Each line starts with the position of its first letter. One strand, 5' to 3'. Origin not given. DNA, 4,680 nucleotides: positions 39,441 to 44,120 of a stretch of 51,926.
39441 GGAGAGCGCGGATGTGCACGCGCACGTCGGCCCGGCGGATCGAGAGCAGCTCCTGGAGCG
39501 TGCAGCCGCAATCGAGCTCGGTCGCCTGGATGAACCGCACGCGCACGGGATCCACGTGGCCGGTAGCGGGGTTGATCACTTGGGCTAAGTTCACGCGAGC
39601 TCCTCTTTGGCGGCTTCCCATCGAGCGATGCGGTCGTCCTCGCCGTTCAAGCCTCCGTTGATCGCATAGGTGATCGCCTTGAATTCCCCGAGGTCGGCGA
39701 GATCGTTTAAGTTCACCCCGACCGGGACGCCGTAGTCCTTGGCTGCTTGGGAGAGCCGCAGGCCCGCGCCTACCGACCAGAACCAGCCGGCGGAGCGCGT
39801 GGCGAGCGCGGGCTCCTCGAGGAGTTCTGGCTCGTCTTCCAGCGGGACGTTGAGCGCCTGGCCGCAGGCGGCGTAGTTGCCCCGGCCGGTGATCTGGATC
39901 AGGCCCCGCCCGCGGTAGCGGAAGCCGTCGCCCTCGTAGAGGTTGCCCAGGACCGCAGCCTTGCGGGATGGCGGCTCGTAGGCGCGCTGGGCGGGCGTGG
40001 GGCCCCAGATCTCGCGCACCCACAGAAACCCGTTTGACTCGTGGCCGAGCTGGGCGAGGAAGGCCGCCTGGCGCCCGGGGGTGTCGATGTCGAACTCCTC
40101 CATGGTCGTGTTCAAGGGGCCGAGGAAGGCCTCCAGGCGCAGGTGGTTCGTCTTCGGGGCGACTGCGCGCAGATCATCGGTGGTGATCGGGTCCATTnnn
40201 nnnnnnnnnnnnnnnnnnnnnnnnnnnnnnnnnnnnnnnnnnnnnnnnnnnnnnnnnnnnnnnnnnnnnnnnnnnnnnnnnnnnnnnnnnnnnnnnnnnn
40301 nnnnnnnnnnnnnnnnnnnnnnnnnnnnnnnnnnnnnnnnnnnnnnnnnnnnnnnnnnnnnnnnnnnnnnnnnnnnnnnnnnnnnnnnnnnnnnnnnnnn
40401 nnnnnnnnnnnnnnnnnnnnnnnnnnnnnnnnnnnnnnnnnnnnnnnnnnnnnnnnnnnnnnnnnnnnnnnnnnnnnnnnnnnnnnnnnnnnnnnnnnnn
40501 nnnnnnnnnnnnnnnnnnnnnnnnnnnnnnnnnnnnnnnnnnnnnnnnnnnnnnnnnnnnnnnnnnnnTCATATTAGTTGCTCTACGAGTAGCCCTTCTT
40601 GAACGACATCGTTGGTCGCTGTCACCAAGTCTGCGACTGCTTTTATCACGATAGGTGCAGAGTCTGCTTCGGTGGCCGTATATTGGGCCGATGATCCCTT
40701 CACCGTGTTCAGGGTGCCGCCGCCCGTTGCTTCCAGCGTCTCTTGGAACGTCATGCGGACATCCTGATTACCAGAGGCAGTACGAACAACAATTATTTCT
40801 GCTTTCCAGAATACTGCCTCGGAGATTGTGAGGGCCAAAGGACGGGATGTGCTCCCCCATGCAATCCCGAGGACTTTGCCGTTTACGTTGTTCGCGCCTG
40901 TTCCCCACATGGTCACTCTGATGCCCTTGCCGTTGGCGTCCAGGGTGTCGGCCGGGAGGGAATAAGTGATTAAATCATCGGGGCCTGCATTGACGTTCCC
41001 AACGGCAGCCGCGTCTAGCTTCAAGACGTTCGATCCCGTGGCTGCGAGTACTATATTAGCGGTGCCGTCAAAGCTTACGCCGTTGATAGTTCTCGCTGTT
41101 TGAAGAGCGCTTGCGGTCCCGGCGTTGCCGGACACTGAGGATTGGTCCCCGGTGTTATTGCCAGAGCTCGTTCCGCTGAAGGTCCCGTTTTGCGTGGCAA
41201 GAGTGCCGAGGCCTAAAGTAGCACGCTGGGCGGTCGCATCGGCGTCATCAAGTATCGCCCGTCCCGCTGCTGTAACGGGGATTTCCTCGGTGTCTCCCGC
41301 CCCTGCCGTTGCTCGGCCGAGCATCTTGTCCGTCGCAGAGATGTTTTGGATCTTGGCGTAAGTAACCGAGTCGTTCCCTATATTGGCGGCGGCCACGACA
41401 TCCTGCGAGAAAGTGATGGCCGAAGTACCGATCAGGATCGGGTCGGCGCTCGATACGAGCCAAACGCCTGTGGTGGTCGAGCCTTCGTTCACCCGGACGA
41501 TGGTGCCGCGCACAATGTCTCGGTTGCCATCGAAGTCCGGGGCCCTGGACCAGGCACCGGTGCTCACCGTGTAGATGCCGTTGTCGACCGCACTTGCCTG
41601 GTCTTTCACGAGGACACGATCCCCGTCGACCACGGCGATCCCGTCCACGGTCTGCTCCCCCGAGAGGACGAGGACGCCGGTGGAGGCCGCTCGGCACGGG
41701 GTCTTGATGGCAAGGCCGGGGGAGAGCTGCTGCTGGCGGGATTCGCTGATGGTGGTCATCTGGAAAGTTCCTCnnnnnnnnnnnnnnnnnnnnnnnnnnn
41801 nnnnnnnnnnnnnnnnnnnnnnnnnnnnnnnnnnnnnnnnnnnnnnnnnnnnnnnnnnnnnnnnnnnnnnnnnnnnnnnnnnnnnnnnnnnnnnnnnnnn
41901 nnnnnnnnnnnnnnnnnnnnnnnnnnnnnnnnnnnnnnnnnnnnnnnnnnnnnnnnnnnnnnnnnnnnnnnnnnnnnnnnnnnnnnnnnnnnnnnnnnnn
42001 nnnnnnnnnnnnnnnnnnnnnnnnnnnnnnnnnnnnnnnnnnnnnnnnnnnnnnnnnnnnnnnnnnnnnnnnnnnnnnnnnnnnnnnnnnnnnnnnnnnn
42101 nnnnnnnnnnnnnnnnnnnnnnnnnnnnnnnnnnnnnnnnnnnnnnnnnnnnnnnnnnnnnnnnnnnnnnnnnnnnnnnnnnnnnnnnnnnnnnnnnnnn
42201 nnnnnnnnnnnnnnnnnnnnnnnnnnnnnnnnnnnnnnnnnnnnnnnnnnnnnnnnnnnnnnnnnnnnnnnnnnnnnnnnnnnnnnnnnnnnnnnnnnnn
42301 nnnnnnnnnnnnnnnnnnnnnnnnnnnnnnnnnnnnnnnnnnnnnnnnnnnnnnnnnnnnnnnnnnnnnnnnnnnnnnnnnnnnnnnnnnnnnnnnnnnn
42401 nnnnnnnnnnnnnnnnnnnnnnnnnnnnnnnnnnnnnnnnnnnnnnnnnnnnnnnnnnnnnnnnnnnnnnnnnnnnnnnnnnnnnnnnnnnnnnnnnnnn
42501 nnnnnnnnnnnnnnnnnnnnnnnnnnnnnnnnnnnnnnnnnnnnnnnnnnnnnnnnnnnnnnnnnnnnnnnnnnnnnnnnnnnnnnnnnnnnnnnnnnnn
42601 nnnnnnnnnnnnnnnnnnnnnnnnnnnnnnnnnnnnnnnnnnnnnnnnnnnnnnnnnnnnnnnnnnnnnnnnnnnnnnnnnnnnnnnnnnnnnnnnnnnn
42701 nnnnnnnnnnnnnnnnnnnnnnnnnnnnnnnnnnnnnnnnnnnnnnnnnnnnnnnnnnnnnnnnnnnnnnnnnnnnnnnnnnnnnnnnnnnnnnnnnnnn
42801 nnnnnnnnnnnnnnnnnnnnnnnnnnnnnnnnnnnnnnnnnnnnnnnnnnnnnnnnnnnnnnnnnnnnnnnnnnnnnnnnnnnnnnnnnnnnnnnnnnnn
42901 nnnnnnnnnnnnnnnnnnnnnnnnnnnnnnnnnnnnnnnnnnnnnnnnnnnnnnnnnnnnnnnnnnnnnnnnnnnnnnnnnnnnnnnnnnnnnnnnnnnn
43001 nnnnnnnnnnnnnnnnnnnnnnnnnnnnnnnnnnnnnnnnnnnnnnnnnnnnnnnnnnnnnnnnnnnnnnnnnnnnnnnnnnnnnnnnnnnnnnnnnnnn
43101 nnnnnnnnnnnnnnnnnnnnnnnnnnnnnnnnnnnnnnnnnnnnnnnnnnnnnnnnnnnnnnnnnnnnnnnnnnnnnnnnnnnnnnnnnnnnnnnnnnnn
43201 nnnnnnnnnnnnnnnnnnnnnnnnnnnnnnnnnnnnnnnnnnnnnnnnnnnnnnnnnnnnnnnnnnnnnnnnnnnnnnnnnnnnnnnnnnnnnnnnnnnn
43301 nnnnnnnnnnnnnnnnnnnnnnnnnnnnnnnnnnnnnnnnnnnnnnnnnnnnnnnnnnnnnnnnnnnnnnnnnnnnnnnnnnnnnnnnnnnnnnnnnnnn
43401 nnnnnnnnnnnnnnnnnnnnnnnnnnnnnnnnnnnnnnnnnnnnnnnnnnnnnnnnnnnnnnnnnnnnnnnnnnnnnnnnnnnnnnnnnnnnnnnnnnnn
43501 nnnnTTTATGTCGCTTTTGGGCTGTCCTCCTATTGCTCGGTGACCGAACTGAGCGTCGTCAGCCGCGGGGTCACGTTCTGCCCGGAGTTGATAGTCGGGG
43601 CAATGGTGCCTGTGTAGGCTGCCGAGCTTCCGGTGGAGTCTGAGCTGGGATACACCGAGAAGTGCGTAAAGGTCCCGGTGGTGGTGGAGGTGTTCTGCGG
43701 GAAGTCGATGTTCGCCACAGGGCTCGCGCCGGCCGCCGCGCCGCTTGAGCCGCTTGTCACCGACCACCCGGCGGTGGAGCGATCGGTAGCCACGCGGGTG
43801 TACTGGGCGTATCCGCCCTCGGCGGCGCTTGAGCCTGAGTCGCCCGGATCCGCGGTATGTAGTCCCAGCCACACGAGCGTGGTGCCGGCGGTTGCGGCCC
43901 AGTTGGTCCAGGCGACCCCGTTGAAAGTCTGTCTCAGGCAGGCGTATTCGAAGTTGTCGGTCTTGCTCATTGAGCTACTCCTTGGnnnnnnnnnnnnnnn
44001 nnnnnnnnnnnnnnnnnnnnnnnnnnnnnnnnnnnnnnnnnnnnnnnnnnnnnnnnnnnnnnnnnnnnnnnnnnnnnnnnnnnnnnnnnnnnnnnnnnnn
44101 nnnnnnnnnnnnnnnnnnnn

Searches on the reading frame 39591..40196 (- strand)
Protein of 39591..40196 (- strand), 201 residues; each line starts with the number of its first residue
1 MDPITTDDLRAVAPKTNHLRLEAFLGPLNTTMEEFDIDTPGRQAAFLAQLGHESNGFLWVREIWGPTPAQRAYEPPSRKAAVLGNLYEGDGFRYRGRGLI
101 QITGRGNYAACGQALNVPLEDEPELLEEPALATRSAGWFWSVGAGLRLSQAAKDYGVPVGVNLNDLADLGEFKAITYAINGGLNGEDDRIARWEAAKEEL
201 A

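Call 13: search_protein_families(library=pfam, proteins=[window:39591-40196:-], max_evalue=0.01)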
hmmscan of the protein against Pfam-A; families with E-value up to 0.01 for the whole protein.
window:39591-40196:- (201 aa): 1 family
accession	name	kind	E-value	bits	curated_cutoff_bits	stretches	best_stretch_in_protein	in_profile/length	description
PF00182.24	Glyco_hydro_19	-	4.1e-10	40.3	25.5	1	43-185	53-200/232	Chitinase class I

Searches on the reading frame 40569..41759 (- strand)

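Call 7: search_protein_families(library=phrogs, proteins=[window:40569-41759:-], max_evalue=0.001)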
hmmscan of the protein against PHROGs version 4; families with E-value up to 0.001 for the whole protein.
window:40569-41759:- (396 aa): 17 families
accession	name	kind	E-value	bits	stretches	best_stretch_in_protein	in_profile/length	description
phrog_11518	-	tail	3.2e-25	89.5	1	17-146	164-294/812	tail fiber protein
phrog_27782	-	unknown function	2.9e-21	76.8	1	15-170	163-317/644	-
phrog_16867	-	unknown function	4.4e-21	76.1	1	19-119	75-176/631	-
phrog_17264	-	unknown function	5.1e-21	76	1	23-187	2-132/147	-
phrog_24595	-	head and packaging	2.6e-20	74.1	1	21-206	46-224/325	virion structural protein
phrog_2647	-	head and packaging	2.8e-19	70.4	1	12-191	111-293/336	head decoration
phrog_2824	-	head and packaging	1.7e-18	67.1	1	9-124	923-1039/1151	virion structural protein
phrog_14824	-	unknown function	2.6e-18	66.6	1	4-134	4-134/719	-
phrog_14570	-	unknown function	1.2e-16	61.5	1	19-122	169-273/540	-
phrog_30390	-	unknown function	9.4e-15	55.1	1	34-206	545-725/766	-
phrog_6722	-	tail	3.4e-10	40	1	200-240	314-354/974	tail fiber protein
phrog_3299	-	unknown function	4.6e-07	28.7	1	172-241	739-807/1385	-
phrog_22609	-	tail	2e-06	26.8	1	74-256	626-816/1184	tail fiber protein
phrog_1833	-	tail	2.3e-06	28.4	1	203-258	206-260/322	tail fiber protein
phrog_37852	-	unknown function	2.5e-06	27.4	1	199-252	166-220/397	-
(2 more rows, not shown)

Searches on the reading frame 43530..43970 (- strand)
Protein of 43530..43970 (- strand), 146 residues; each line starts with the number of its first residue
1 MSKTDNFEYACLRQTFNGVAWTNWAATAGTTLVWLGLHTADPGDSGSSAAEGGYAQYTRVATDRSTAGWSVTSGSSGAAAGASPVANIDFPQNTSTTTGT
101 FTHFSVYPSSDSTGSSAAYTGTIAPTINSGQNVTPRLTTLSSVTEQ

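Call 48: search_protein_families(library=pfam, proteins=[window:43530-43970:-], max_evalue=0.01)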
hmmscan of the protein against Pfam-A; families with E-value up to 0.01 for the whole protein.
window:43530-43970:- (146 aa): 1 family
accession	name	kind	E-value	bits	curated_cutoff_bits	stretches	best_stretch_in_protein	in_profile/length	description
PF23140.1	Gp80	-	4.9e-12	46.7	27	1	6-133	5-118/128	Podophage GP4 fiber I protein gp80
